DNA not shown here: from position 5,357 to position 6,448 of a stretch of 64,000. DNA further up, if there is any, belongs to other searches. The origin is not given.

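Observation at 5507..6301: Histidine-kinase-like partner of the Spo0A-like regulator has Tyr in place of the phospho-accepting His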

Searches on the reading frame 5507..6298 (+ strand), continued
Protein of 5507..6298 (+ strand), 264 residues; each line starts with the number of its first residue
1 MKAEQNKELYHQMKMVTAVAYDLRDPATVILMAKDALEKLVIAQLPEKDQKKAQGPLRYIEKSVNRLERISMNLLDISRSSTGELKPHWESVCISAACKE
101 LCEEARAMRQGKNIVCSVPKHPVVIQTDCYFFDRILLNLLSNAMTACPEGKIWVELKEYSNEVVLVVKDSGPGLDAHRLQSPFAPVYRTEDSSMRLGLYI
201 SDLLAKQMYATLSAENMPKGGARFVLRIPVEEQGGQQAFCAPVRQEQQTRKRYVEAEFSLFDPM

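Call 35: search_protein_representatives(alignment_id=A1)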
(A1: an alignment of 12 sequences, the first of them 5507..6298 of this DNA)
Query: 12 sequences, 265 profile positions. Proteins with E-value up to 0.001 (for the whole library): 980104; up to 1e-10: 211928; up to 1e-30: 508. The best 150 are listed.
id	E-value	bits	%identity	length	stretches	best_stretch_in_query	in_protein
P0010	1.8e-134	463.1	-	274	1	1-263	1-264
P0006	3.0e-131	452.5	-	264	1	1-264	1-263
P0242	1.6e-87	309.2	-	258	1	10-259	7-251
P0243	1.5e-71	256.8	-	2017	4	13-231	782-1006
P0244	3.2e-48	180.4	-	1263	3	19-230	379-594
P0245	8.5e-47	175.7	-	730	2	16-232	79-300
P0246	3.1e-45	170.6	-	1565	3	43-216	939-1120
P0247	4.4e-42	160.3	-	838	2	12-232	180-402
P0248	6.3e-42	159.7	-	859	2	15-257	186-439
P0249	2.2e-41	158.0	-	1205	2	7-229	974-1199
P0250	3.7e-41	157.2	-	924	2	9-233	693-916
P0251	4.0e-41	157.1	-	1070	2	16-238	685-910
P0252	4.7e-41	156.9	-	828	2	10-236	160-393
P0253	5.8e-41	156.6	-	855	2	3-234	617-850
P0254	5.8e-41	156.6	-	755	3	14-232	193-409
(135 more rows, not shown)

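Call 41: predict_structure(alignment_id=A6)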
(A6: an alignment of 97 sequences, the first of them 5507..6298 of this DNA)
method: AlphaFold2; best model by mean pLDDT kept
length: 264 residues; sequences in the alignment: 97
mean_pLDDT: 88.7   pTM: 0.86
mean pLDDT of the five models: 88.7, 87.7, 87.5, 86.8, 86.7
residues with pLDDT >= 90: 168; 70-90: 71; 50-70: 23; < 50: 2
segments of 3 or more residues with pLDDT < 50: none
pLDDT, mean of each block of 10 residues (from residue 1): 83 84 86 93 95 91 88 91 92 96 85 89 95 96 92 97 98 95 81 77 97 97 98 61 76 85 60
secondary structure, 60 per line:
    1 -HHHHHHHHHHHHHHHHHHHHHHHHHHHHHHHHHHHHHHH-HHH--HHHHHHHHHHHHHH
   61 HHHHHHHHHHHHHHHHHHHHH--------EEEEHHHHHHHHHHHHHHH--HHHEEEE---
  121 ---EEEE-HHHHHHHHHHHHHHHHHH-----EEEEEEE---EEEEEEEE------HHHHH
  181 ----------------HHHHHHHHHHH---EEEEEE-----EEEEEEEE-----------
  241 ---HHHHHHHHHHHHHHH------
elements in order: H2-40 H47-81 E90-93 H94-108 E114-117 E124-127 H129-146 E152-158 E162-169 H176-180 H197-207 E211-216 E222-229 H244-258

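Call 45: fold_search(model_id=the predicted structure, library=pdb)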
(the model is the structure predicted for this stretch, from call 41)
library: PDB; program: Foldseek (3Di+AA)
matches with E <= 10: 720; with E <= 0.001: 341
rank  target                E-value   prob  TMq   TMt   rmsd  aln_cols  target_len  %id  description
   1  9jfj_A                3.6e-14  1.00  0.60  0.67   5.6       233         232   22  Crystal structure of the cytoplasmic domain of ZraS in ADP-bound form (released 2025-03-26)
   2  9jfj_B                4.0e-14  1.00  0.48  0.54  18.3       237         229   23  Crystal structure of the cytoplasmic domain of ZraS in ADP-bound form (released 2025-03-26)
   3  4u7o_A                7.2e-14  1.00  0.59  0.66   6.5       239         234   23  Active histidine kinase bound with ATP (released 2015-09-02)
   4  4zki_A                9.4e-14  1.00  0.60  0.67   6.4       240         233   20  The crystal structure of Histidine Kinase YycG with ADP (released 2016-05-04)
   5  5c93_A                1.0e-13  1.00  0.59  0.66   6.5       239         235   23  Histidine kinase with ATP (released 2016-07-27)
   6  6rgy_B                1.2e-13  1.00  0.62  0.68   5.6       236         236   22  Revisiting pH-gated conformational switch. Complex HK853-RR468 pH 7.5 (released 2020-02-19)
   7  6rh0_A                1.4e-13  1.00  0.62  0.68   5.6       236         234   22  Revisiting pH-gated conformational switch. Complex HK853-RR468 pH 5.5 (released 2020-02-19)
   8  9eut_A                2.2e-13  1.00  0.69  0.27   4.1       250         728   24  Cryo-EM structure of the full-length Pseudomonas aeruginosa bacteriophytochrome in its Pr state (released 2024-09-04)
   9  6rh8_A                2.3e-13  1.00  0.61  0.68   5.7       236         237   22  Revisiting pH-gated conformational switch. Complex HK853 mutant H260A -RR468 mutant D53A pH 5.3 (released 2020-02-19)
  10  6rh7_A                2.4e-13  1.00  0.61  0.67   6.1       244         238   21  Revisiting pH-gated conformational switch. Complex HK853 mutant H260A -RR468 mutant D53A pH 7.5 (released 2020-02-19)
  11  6rh7_B                2.6e-13  1.00  0.61  0.68   6.1       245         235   20  Revisiting pH-gated conformational switch. Complex HK853 mutant H260A -RR468 mutant D53A pH 7.5 (released 2020-02-19)
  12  3dge_A                2.7e-13  1.00  0.60  0.66   6.1       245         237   20  Structure of a histidine kinase-response regulator complex reveals insights into Two-component signaling and a novel c (released 2009-07-07)
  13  6rh0_B                2.9e-13  1.00  0.61  0.68   5.7       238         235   22  Revisiting pH-gated conformational switch. Complex HK853-RR468 pH 5.5 (released 2020-02-19)
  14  6rgz_A                3.0e-13  1.00  0.62  0.68   5.7       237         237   22  Revisiting pH-gated conformational switch. Complex HK853-RR468 pH 6.5 (released 2020-02-19)
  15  4q20_B                3.0e-13  1.00  0.60  0.69   5.1       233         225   19  Crystal structure of a C-terminal part of tyrosine kinase (DivL) from Caulobacter crescentus CB15 at 2.50 A resolution (released 2014-04-23)
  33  4q20_A                2.8e-12  1.00  0.59  0.67   5.8       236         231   19  Crystal structure of a C-terminal part of tyrosine kinase (DivL) from Caulobacter crescentus CB15 at 2.50 A resolution (released 2014-04-23)
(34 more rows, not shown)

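Call 75: search_protein_families(library=pfam, proteins=[L058:3672-4439:+, L029:4409-5155:+, L004:961-1707:+], max_evalue=0.1)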
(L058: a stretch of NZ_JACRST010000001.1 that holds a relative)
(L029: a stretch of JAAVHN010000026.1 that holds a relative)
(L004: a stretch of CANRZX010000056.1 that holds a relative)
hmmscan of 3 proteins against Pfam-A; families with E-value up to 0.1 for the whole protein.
L058:3672-4439:+ (256 aa): 2 families
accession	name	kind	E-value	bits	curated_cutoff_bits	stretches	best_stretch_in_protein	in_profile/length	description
PF00072.30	Response_reg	-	1.3e-22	80.5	30.2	1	9-121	2-110/111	Response regulator receiver domain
PF08769.17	Spo0A_C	-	7.7e-21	74.5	25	1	145-246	1-104/104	Sporulation initiation factor Spo0A C terminal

L029:4409-5155:+ (249 aa): 3 families
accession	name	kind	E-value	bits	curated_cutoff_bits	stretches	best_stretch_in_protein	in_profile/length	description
PF00072.30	Response_reg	-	1.2e-23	83.9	30.2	1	9-122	1-110/111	Response regulator receiver domain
PF08769.17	Spo0A_C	-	2.8e-14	53.4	25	1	143-244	1-104/104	Sporulation initiation factor Spo0A C terminal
PF10304.15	RTP1_C2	-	0.013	15.6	21.1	1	29-46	16-33/34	Required for nuclear transport of RNA pol II C-terminus 2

L004:961-1707:+ (249 aa): 3 families
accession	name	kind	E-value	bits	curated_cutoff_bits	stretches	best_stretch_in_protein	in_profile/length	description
PF00072.30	Response_reg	-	1.8e-25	89.7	30.2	1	9-122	1-110/111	Response regulator receiver domain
PF08769.17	Spo0A_C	-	1.7e-12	47.7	25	1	142-242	2-104/104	Sporulation initiation factor Spo0A C terminal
PF10304.15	RTP1_C2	-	0.014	15.5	21.1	1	29-47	16-34/34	Required for nuclear transport of RNA pol II C-terminus 2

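Call 78: search_protein_families(library=pfam, proteins=[L029:268-1392:+, L029:1432-2256:+, L029:2184-3551:-, L029:6977-7684:+, L029:7699-8250:+, L058:1852-3153:-, L058:1037-1870:-, L058:6656-8359:-, L058:8451-10550:-, L058:4439-6532:+], max_evalue=0.00001)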
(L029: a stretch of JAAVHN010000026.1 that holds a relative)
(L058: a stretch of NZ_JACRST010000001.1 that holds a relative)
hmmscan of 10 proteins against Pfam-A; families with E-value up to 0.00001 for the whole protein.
L029:268-1392:+ (375 aa): 2 families
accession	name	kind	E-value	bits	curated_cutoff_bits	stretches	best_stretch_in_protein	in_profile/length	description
PF00575.29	S1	-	2e-12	47.7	22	1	186-256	3-74/74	S1 RNA binding domain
PF23459.1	S1_RRP5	-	2.9e-08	34.6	27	0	185-252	1-68/72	RRP5 S1 domain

L029:1432-2256:+ (275 aa): 1 family
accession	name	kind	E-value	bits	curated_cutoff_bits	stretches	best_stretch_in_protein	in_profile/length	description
PF14277.12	DUF4364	-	6.8e-33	114.2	26.9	1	101-258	1-162/162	Domain of unknown function (DUF4364)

L029:2184-3551:- (456 aa): 2 families
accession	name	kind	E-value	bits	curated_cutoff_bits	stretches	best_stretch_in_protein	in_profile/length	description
PF04055.27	Radical_SAM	-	2.7e-13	50.9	29.5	1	14-162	6-146/166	Radical SAM superfamily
PF13186.11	SPASM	-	4.8e-07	30.4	21.5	1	263-321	6-67/67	Iron-sulfur cluster-binding domain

L029:6977-7684:+ (236 aa): 1 family
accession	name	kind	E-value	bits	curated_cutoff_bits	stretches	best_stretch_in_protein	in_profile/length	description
PF00696.33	AA_kinase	-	1.7e-32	113.4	24.9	1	6-213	1-234/234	Amino acid kinase family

L029:7699-8250:+ (184 aa): 1 family
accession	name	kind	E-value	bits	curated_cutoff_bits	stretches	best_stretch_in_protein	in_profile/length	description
PF01765.24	RRF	-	4.5e-68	228.7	29.7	1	21-182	3-164/164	Ribosome recycling factor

L058:1852-3153:- (434 aa): 1 family
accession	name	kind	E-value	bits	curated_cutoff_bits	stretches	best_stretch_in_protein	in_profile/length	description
PF12836.13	HHH_3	-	2.8e-06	27.8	27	1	323-354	5-36/65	Helix-hairpin-helix motif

L058:1037-1870:- (278 aa): 1 family
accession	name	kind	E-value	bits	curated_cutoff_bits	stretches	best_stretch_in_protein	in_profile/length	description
PF13566.11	DUF4130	-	1e-49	168.8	27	1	87-246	2-146/146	Domain of unknown function (DUF4130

L058:6656-8359:- (568 aa): 2 families
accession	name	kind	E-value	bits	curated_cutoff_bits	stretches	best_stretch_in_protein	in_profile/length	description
PF00909.26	Ammonium_transp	-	1.8e-122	409.4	23.2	1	13-405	2-396/399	Ammonium Transporter Family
PF00543.27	P-II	-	4.5e-22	78.8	25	1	454-559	1-102/102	Nitrogen regulatory protein P-II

L058:8451-10550:- (700 aa): 3 families
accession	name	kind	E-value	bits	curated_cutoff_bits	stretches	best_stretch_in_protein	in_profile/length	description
PF12437.13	GSIII_N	-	2.9e-82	274.5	25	1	8-166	2-160/160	Glutamine synthetase type III N terminal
PF18318.6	Gln-synt_C-ter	-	1.7e-44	150.8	22.7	1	492-606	2-116/118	Glutamine synthetase C-terminal domain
PF00120.29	Gln-synt_C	-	3.2e-20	72.9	24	1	185-361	16-189/344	Glutamine synthetase, catalytic domain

L058:4439-6532:+ (698 aa): 7 families
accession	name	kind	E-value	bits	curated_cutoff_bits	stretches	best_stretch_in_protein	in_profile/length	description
PF02518.31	HATPase_c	-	1e-27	97.2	26.4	1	554-663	2-108/111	Histidine kinase-, DNA gyrase B-, and HSP90-like ATPase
PF00512.31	HisKA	-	3.5e-11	43.4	26.9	1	435-505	2-65/66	His Kinase A (phospho-acceptor) domain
PF01590.32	GAF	-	2.9e-10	41.2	22.4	1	151-284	1-133/133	GAF domain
PF13185.12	GAF_2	-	2.9e-09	37.7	28.6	1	150-281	2-132/136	GAF domain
PF13426.13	PAS_9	-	9.4e-08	32.7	27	0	318-413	4-102/103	PAS domain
PF00989.32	PAS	-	2.7e-06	27.8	22.6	0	306-412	2-113/113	PAS fold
PF13492.12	GAF_3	-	7.8e-06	26.8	27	0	151-286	1-129/129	GAF domain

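Call 85: search_protein_families(library=ncbifam, proteins=[L058:3357-3647:+, L029:4092-4397:+, L058:3672-4439:+, L029:4409-5155:+], max_evalue=0.01)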
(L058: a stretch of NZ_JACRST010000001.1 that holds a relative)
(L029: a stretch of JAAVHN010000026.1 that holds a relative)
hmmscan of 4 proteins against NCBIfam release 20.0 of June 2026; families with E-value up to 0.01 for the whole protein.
L058:3357-3647:+ (97 aa): 0 families

L029:4092-4397:+ (102 aa): 0 families

L058:3672-4439:+ (256 aa): 91 families (the best 25 are shown)
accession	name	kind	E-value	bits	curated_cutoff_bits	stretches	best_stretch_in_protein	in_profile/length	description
TIGR02875.1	spore_0_A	equivalog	1.3e-57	195.1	200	1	5-250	2-259/262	sporulation transcription factor Spo0A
NF009206.0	PRK12555.1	subfamily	5.2e-18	65.1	342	1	7-111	2-105/340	chemotaxis-specific protein-glutamate methyltransferase CheB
NF001965.0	PRK00742.1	subfamily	1.8e-17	63.6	293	1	5-112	3-109/357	chemotaxis-specific protein-glutamate methyltransferase CheB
NF007935.0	PRK10651.1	equivalog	9e-17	61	250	1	4-121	5-120/216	two-component system response regulator NarL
NF040534.1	resp_reg_YycF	equivalog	1e-15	57.6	340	1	7-129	2-119/231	response regulator YycF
NF008469.0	PRK11361.1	equivalog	1.2e-15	57.2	714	1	6-117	5-112/461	acetoacetate metabolism transcriptional regulator AtoC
TIGR02154.1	PhoB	equivalog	1.6e-15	57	296.2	1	6-125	3-120/226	phosphate regulon transcriptional regulator PhoB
NF052445.1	RespRegMctR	equivalog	1.7e-15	57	300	1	7-127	3-121/205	two-component system response regulator MctR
NF041367.1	CheY_Halo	equivalog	3.1e-15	56.5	200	1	9-121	2-110/114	chemotaxis protein CheY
NF007969.0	PRK10693.1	equivalog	3.5e-15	55.8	329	1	6-128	8-127/337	two-component system response regulator RssB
NF053854.1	RespRegPhoBBctds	equivalog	5.6e-15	55.3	270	1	8-149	1-139/225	two-component system response regulator PhoB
NF045944.1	ResRegRpaBCyano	equivalog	8.2e-15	54.8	330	1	9-126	1-113/229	response regulator transcription factor RpaB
NF008199.0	PRK10955.1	equivalog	1.1e-13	51.7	341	1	6-131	2-121/232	envelope stress response regulator transcription factor CpxR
NF040689.1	MtrAB_MtrA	equivalog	2.5e-13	49.9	300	1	8-128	1-116/219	MtrAB system response regulator MtrA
NF007901.0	PRK10610.1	equivalog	3.8e-13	49.7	189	1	1-121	1-120/129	chemotaxis response regulator CheY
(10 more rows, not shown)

L029:4409-5155:+ (249 aa): 98 families (the best 25 are shown)
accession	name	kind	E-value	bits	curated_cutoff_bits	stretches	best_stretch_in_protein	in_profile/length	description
TIGR02875.1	spore_0_A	equivalog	1.8e-43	148.7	200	1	6-243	2-254/262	sporulation transcription factor Spo0A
NF008677.0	PRK11697.1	equivalog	1.4e-17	63.9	246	1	7-130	2-120/238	two-component system response regulator BtsR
NF007935.0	PRK10651.1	equivalog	3.7e-17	62.2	250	1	3-122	3-120/216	two-component system response regulator NarL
NF041733.1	resp_reg_CseB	equivalog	7e-17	61.6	350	1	8-131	2-120/228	two-component system response regulator CseB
NF001965.0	PRK00742.1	subfamily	1e-16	61.1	293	1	6-112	3-108/357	chemotaxis-specific protein-glutamate methyltransferase CheB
NF041367.1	CheY_Halo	equivalog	5.9e-16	58.9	200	1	9-115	1-103/114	chemotaxis protein CheY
NF009206.0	PRK12555.1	subfamily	1.2e-15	57.4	342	1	7-102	1-93/340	chemotaxis-specific protein-glutamate methyltransferase CheB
NF008099.0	PRK10841.1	equivalog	1.5e-15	56.1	920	1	3-123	821-937/949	two-component system sensor histidine kinase RcsC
NF052596.1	RR_EAL_PvrR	equivalog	6.3e-15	54.7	580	1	7-95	4-89/398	response regulator cyclic di-GMP phosphodiesterase PvrR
TIGR02154.1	PhoB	equivalog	1.6e-14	53.8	296.2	1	8-128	4-122/226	phosphate regulon transcriptional regulator PhoB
NF007135.0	PRK09581.1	equivalog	2.7e-14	52.8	474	1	8-126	4-120/457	PleD family two-component system response regulator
NF046022.1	RespRegCpdRBruc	equivalog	2.8e-14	53.1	180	1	7-122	2-113/120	cell cycle two-component system response regulator CpdR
NF008469.0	PRK11361.1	equivalog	4.7e-14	51.9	714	1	7-118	5-112/461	acetoacetate metabolism transcriptional regulator AtoC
NF047465.1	hybrid_HK_LvrA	exception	2.2e-13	49.1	1200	1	6-128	467-586/819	hybrid histidine kinase/response regulator LvrA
NF007969.0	PRK10693.1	equivalog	3.2e-13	49.4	329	1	8-114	9-111/337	two-component system response regulator RssB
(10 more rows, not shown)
